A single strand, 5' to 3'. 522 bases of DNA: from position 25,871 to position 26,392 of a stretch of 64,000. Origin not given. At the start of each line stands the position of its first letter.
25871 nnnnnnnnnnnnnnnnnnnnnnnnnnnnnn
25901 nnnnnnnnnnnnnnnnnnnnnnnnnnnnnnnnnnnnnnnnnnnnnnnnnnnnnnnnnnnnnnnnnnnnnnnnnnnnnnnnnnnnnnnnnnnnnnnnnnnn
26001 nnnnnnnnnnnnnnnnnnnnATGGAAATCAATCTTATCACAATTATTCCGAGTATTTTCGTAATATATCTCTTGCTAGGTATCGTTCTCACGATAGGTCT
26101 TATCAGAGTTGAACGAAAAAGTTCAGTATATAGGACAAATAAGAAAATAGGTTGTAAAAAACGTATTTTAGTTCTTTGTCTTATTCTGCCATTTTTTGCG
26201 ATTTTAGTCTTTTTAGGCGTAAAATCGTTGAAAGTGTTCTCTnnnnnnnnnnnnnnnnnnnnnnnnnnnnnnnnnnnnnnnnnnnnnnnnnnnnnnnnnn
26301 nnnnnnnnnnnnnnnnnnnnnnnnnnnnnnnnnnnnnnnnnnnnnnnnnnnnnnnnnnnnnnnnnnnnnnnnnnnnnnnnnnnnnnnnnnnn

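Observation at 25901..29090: sufCBD operon punctuated by three opposite-strand, TGA-free, Shine-Dalgarno-bearing minigenes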

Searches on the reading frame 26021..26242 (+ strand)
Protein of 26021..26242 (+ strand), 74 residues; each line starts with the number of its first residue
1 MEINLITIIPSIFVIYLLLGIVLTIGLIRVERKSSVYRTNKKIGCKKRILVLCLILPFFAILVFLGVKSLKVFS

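Call 10: search_protein_families(library=pfam, max_evalue=1, proteins=[window:26021-26242:+])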
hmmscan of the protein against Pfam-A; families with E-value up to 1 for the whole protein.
seq(74 aa): 2 families
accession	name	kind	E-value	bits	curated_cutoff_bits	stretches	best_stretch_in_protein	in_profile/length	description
PF02790.20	COX2_TM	-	0.21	12.2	22.8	1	11-72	29-88/88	Cytochrome C oxidase subunit II, transmembrane domain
PF07895.16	DUF1673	-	0.5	10.7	30.4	1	3-66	79-143/204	Protein of unknown function (DUF1673)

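Call 11: search_protein_families(library=phrogs, max_evalue=1, proteins=[window:26021-26242:+])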
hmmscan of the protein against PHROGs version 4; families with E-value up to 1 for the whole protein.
seq(74 aa): 1 family
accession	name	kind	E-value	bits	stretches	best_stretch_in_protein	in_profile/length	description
phrog_15012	-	unknown function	0.22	12.8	1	11-42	13-44/97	-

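Call 63: search_protein_families(library=ncbifam, max_evalue=0.1, proteins=[window:26021-26242:+])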
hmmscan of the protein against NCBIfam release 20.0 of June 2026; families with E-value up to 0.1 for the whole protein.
seq(74 aa): 1 family
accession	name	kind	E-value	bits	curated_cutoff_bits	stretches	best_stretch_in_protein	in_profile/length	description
TIGR03943.1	TIGR03943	equivalog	0.09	12.1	88.8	1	5-64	13-72/221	TIGR03943 family putative permease subunit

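Call 64: search_protein_families(library=padloc, max_evalue=0.1, proteins=[window:26021-26242:+])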
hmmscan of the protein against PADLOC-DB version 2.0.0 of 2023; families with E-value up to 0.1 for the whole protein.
seq(74 aa): 0 families
